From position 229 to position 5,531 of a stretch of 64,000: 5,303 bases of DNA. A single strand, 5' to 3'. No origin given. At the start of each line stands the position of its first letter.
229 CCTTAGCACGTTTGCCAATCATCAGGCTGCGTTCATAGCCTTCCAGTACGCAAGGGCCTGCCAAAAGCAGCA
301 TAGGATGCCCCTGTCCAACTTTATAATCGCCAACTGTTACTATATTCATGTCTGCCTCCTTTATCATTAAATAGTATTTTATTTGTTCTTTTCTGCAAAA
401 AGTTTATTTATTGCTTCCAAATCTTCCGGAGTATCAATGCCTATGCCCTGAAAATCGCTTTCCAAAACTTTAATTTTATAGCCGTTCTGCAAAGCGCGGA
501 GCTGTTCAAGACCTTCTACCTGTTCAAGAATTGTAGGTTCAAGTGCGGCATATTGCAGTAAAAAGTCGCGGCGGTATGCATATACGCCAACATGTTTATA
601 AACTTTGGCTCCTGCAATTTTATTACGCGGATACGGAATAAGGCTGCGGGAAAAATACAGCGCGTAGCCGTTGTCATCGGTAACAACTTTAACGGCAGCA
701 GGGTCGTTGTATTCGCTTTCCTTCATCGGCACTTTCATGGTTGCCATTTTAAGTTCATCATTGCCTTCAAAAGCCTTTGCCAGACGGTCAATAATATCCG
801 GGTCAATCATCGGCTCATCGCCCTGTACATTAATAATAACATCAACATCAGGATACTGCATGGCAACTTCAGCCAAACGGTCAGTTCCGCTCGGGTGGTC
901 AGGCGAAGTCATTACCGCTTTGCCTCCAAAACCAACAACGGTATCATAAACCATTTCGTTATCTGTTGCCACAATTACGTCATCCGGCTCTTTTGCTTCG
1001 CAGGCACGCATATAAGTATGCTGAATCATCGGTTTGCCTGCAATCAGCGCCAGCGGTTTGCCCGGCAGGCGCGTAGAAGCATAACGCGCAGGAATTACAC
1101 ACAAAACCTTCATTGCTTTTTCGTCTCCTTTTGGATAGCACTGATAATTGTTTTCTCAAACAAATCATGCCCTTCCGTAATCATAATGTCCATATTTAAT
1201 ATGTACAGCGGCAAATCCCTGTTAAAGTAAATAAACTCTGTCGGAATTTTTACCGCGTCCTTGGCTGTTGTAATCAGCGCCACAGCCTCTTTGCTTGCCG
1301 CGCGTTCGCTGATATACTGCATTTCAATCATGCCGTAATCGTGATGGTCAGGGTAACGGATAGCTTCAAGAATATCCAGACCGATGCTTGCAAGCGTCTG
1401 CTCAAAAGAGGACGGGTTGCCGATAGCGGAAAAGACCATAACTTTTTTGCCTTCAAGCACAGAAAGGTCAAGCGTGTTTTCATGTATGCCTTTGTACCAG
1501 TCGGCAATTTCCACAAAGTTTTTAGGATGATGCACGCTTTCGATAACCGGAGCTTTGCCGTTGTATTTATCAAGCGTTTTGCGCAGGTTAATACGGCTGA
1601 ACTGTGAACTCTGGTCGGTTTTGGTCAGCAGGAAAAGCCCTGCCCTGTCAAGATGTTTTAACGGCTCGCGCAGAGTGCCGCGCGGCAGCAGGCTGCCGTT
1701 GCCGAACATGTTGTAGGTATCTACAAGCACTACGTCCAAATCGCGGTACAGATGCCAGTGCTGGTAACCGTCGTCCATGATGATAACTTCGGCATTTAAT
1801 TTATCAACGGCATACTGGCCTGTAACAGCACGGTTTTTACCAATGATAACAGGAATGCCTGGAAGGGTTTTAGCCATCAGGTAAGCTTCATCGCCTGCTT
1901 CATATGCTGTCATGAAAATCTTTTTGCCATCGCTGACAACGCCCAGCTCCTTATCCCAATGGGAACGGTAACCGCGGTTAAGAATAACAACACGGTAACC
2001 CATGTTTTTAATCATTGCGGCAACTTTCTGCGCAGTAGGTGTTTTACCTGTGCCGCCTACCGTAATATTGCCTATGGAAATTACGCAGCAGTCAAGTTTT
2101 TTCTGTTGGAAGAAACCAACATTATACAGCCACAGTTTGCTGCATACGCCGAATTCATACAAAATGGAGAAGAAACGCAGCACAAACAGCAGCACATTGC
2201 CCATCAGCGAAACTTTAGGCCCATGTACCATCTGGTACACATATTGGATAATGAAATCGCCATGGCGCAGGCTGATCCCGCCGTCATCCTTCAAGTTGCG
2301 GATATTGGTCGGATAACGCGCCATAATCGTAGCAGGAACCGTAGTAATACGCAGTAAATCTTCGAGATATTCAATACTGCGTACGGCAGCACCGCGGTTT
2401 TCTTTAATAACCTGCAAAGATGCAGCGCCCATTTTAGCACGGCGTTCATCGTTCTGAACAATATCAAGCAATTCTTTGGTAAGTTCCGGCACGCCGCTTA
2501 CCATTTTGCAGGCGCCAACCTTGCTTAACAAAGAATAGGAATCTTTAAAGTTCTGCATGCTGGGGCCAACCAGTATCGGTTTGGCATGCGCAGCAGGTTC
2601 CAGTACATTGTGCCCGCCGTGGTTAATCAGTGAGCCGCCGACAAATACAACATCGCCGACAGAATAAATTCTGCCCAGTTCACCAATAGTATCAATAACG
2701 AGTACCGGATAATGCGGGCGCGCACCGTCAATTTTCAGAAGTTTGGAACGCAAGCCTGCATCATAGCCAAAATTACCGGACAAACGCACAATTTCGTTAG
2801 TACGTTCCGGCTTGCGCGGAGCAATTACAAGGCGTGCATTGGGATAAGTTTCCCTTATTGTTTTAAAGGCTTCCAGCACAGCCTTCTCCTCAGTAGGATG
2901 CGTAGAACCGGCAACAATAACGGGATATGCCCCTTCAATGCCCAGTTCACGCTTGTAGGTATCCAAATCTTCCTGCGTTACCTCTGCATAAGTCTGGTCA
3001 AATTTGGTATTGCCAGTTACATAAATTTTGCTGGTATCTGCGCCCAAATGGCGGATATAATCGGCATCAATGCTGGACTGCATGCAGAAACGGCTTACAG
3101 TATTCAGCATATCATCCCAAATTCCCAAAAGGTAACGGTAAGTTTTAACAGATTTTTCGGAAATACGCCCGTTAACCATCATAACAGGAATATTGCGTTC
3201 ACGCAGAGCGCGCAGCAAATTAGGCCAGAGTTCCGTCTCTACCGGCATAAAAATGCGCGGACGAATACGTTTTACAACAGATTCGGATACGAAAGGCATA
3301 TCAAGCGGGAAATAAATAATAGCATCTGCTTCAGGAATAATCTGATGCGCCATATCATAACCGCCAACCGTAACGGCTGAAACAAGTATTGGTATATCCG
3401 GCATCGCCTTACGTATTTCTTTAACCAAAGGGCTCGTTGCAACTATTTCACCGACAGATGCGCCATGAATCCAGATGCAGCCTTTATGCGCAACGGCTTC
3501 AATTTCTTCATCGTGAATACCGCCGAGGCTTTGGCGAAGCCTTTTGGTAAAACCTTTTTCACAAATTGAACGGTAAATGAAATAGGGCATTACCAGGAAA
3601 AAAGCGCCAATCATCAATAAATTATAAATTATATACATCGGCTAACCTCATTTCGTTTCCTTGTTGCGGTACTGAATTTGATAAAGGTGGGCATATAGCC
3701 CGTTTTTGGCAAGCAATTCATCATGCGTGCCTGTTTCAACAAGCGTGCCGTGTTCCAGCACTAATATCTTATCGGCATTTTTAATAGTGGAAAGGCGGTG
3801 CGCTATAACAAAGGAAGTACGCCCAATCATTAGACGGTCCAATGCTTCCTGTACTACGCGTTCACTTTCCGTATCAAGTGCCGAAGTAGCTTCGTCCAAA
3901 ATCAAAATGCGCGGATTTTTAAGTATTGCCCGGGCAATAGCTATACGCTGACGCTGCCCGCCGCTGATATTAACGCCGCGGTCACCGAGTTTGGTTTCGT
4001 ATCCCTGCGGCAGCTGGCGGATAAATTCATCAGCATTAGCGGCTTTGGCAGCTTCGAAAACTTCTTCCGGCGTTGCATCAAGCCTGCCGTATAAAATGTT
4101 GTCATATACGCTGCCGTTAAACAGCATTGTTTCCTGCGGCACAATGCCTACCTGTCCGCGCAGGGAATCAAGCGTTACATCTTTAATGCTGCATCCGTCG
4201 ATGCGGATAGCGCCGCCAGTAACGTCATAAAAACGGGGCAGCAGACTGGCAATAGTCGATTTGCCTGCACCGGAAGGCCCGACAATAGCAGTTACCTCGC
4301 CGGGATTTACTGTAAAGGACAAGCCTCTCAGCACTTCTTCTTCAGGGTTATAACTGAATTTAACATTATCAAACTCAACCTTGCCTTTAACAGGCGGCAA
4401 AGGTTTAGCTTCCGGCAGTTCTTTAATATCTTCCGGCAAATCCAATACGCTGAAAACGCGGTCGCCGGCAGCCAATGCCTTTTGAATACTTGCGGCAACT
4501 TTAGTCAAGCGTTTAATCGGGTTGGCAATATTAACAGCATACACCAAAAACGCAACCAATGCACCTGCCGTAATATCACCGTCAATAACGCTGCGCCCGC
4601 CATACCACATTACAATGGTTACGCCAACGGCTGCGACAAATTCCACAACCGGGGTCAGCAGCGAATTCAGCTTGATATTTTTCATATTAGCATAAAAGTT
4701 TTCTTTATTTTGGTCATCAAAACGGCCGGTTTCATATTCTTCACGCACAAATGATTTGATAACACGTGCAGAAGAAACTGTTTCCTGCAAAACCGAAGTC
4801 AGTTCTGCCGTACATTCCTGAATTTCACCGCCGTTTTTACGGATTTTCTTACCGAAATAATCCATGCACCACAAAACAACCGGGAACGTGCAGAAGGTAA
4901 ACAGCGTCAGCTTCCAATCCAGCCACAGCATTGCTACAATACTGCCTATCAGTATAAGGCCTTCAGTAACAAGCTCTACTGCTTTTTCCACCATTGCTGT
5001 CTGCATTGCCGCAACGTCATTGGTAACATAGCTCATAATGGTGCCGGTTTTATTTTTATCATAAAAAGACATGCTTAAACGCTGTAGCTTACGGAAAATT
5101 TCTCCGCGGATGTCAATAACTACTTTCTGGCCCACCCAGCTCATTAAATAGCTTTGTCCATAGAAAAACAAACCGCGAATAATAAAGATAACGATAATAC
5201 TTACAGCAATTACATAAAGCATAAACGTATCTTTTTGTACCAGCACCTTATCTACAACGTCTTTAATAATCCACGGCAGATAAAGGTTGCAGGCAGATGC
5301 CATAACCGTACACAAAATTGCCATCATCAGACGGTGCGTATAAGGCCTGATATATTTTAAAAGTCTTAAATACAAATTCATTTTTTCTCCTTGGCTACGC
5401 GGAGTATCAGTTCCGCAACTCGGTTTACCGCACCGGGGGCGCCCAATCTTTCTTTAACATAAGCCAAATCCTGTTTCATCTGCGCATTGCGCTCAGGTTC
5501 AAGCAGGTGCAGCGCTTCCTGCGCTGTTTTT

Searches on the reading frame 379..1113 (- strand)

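Call 77: search_protein_families(library=pfam, proteins=[window:379-1113:-], max_evalue=0.0001)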
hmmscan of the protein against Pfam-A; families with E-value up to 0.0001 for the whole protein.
window:379-1113:- (244 aa): 2 families
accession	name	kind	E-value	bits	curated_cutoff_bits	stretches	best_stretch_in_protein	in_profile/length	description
PF02348.25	CTP_transf_3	-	6.7e-60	203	22.6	1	5-214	2-217/217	Cytidylyltransferase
PF12804.13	NTP_transf_3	-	6.3e-10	39.9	27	1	19-134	16-126/160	MobA-like NTP transferase domain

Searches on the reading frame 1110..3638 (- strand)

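Call 77: search_protein_families(library=pfam, proteins=[window:1110-3638:-], max_evalue=0.0001)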
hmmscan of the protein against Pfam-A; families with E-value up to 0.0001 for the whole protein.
window:1110-3638:- (842 aa): 2 families
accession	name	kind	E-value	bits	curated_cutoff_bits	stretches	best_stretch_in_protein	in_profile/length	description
PF02606.20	LpxK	-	2.2e-82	277.2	27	1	485-826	3-318/328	Tetraacyldisaccharide-1-P 4'-kinase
PF04413.22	Glycos_transf_N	-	2.2e-57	193.9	23.9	1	33-215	2-179/179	3-Deoxy-D-manno-octulosonic-acid transferase (kdotransferase)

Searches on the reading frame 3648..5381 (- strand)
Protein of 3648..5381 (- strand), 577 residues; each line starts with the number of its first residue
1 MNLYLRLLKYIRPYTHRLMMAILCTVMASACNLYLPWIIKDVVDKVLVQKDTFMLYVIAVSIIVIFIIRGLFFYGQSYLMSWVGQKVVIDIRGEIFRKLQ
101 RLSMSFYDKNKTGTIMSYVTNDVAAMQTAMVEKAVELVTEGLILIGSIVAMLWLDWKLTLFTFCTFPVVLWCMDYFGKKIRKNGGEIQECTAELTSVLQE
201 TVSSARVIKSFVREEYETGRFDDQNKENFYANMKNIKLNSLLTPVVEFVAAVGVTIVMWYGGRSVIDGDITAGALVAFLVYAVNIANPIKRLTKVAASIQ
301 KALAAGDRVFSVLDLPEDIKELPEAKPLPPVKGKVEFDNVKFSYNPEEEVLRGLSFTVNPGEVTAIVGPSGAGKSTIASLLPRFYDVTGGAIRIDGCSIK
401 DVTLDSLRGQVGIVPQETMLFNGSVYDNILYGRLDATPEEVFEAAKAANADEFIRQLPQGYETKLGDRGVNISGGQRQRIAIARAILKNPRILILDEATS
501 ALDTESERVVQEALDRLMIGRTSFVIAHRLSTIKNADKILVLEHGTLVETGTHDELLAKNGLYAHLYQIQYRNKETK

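Call 77: search_protein_families(library=pfam, proteins=[window:3648-5381:-], max_evalue=0.0001)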
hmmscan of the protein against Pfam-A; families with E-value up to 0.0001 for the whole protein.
window:3648-5381:- (577 aa): 4 families
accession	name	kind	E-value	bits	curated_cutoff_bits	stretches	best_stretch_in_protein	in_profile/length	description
PF00664.28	ABC_membrane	-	4.9e-63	213.8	28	1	18-283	1-268/274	ABC transporter transmembrane region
PF00005.33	ABC_tran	-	6.6e-35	121.1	25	1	351-500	1-137/137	ABC transporter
PF02463.25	SMC_N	-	1.5e-06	28.2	40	0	416-542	135-211/220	RecF/RecN/SMC N terminal domain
PF09818.15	ABC_ATPase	-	4.8e-05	23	23.2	0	447-502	134-188/283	P-loop domain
